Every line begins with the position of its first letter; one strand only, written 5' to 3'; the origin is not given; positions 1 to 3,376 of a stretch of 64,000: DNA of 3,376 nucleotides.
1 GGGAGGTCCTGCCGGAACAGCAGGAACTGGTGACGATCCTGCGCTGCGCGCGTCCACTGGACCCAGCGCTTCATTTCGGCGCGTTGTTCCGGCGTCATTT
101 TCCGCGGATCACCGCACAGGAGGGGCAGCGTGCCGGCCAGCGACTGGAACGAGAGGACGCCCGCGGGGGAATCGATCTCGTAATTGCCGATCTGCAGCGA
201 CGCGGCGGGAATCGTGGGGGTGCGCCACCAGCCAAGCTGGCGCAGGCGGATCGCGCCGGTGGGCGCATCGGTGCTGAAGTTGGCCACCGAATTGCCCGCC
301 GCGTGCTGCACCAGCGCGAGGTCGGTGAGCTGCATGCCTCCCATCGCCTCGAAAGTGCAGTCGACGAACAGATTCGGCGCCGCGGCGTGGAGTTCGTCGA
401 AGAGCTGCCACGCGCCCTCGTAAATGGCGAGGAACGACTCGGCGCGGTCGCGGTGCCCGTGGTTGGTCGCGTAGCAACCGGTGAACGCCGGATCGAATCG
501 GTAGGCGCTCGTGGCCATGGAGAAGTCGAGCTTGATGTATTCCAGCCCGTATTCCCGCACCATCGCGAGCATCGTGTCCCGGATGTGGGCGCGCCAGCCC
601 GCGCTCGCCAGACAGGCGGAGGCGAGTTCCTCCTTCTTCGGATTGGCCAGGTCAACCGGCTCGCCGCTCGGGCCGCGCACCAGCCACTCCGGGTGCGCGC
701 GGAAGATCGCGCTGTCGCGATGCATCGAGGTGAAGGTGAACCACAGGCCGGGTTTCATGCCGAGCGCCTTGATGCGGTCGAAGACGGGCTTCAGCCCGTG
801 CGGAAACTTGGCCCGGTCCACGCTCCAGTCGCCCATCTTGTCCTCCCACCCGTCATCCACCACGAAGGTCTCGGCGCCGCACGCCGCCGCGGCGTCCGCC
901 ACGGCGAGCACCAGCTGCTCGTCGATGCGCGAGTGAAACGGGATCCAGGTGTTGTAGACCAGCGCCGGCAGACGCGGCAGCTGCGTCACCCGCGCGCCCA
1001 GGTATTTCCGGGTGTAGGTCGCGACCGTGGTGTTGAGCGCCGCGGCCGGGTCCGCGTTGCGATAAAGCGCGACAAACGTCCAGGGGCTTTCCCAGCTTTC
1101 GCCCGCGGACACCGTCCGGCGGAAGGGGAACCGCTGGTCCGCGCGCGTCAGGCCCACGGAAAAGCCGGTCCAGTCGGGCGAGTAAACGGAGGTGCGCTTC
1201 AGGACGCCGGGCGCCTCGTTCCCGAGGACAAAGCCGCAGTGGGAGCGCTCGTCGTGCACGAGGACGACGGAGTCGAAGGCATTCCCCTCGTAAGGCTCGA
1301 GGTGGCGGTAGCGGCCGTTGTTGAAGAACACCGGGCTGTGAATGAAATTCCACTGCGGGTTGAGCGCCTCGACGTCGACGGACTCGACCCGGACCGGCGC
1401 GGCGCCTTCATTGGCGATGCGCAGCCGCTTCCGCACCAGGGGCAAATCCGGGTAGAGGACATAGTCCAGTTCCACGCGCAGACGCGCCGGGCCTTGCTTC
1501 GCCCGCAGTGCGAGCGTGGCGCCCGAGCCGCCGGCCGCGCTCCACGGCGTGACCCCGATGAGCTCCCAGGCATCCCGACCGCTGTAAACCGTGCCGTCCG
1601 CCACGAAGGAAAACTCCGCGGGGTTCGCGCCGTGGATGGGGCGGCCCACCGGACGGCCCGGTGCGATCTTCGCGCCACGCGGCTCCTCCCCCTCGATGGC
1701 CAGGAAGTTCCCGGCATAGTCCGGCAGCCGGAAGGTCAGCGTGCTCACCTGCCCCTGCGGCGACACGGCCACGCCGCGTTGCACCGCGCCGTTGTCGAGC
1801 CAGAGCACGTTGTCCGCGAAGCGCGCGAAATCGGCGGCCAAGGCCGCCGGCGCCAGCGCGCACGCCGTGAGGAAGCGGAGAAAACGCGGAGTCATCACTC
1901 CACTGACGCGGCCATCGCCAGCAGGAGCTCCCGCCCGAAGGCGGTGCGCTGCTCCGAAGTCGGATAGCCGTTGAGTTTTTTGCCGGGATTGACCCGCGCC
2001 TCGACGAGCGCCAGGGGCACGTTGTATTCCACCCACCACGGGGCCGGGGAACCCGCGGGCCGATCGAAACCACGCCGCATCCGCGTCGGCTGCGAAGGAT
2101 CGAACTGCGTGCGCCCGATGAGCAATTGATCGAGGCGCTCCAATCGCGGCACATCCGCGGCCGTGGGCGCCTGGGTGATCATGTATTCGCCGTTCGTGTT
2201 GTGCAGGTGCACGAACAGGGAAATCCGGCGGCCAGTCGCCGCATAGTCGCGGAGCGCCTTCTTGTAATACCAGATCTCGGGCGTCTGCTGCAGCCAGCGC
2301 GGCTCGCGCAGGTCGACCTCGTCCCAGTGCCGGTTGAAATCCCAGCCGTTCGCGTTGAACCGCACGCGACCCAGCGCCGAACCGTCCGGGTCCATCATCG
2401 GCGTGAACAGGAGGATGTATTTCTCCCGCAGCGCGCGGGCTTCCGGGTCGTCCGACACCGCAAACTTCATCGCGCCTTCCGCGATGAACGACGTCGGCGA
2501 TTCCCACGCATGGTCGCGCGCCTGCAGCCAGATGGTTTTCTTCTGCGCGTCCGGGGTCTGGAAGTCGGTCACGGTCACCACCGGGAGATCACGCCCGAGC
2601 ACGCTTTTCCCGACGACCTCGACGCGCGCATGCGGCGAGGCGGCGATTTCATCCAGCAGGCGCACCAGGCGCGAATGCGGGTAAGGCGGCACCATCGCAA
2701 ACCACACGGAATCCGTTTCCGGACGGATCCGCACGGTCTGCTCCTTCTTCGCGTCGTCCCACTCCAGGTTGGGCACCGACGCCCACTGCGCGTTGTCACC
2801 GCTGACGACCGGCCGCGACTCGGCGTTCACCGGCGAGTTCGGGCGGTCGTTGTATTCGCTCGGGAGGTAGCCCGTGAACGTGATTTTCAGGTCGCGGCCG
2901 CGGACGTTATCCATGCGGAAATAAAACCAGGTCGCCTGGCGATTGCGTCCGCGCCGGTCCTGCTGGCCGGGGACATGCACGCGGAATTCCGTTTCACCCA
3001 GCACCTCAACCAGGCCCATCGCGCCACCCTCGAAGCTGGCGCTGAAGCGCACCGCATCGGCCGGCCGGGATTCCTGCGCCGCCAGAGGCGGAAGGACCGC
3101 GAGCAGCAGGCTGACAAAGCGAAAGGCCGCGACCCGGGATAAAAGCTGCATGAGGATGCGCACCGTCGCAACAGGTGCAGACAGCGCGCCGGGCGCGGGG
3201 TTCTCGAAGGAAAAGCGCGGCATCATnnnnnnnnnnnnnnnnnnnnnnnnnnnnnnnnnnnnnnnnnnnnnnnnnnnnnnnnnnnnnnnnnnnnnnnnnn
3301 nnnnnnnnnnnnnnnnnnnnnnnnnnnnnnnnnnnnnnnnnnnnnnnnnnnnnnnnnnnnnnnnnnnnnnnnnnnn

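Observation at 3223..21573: Tandem array of four diversified secreted PL1 lyases behind a single TonB-dependent receptor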

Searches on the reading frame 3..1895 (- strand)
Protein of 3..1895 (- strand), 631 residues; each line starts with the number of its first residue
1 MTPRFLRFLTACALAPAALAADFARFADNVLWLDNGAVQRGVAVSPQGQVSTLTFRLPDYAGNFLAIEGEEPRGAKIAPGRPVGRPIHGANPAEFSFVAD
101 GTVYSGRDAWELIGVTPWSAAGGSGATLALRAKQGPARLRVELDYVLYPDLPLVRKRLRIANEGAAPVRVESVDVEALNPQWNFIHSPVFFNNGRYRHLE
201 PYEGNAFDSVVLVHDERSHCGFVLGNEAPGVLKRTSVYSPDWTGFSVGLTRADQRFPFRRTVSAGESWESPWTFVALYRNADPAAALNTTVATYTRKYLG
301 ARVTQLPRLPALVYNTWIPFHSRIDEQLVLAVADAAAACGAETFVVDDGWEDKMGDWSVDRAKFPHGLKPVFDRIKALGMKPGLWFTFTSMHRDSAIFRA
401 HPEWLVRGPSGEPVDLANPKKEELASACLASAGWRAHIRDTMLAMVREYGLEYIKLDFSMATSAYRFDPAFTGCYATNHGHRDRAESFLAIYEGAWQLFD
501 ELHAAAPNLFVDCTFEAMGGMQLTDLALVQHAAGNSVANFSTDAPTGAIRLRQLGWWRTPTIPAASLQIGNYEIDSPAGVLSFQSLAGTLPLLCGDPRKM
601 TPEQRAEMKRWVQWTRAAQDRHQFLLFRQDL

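Call 97: search_protein_families(library=pfam, proteins=[window:3-1895:-], max_evalue=0.001)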
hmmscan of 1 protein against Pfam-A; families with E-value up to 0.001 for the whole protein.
window:3-1895:- (631 aa): 2 families
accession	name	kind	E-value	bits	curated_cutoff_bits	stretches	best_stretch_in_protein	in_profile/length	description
PF02065.24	Melibiase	-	7e-24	84.9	27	1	284-531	16-252/347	Melibiase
PF16875.11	Glyco_hydro_36N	-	0.00018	21.5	27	1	124-174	97-147/253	Glycosyl hydrolase family 36 N-terminal domain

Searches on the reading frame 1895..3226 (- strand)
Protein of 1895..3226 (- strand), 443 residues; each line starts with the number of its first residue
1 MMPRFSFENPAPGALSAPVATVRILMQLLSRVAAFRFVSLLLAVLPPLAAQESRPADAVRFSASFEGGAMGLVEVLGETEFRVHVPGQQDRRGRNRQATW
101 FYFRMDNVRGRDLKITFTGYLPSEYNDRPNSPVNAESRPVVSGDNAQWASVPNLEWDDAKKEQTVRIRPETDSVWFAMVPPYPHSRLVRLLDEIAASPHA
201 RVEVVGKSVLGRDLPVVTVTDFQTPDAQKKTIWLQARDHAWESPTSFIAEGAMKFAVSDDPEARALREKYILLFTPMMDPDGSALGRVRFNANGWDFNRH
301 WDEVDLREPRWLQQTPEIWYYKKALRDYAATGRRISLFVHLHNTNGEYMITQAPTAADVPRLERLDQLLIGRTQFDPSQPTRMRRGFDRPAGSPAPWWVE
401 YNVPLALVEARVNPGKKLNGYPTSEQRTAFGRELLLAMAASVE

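Call 13: search_protein_families(library=pfam, proteins=[window:1895-3226:-], max_evalue=0.001)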
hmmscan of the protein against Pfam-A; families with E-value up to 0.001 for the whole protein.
window:1895-3226:- (443 aa): 2 families
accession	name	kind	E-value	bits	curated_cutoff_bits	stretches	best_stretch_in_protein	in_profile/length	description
PF00246.29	Peptidase_M14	-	7e-16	59.1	21.6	1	189-346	3-186/286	Zinc carboxypeptidase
PF18027.6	Pepdidase_M14_N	-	7.7e-12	45.8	23.2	1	61-177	1-105/107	Cytosolic carboxypeptidase N-terminal domain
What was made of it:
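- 1895..3226 (-): M14 (CCP-like) zinc carboxypeptidase with signal peptide, start overlapping the Ly1 stop (ATGA). Pfam PF00246 and PF18027 (call 13).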

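Call 75: search_solved_structures(query=window:1895-3226:-, max_evalue=0.001)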
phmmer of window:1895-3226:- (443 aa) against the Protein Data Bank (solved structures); distinct sequences matched with E-value up to 0.001: 6.
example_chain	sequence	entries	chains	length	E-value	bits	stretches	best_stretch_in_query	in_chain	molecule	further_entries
4b6z_A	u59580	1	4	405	1.8e-28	102.5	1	61-307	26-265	FAMILY M14 UNASSIGNED PEPTIDASE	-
3k2k_A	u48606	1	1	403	1.4e-27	99.6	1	61-309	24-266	putative carboxypeptidase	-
3l2n_A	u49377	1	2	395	1e-23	86.9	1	58-346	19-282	Peptidase M14, carboxypeptidase A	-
4a37_A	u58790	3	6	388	2.4e-22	82.4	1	58-392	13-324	METALLO-CARBOXYPEPTIDASE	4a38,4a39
8v3m_A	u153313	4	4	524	6.3e-10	41.4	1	227-305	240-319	Cytosolic carboxypeptidase-like protein 5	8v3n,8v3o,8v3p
8v3q_A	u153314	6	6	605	1.3e-09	40.4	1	227-305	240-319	Cytosolic carboxypeptidase-like protein 5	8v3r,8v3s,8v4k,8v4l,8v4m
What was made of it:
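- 1895..3226 (-): Solved relatives are 4b6z and 3k2k (call 75).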
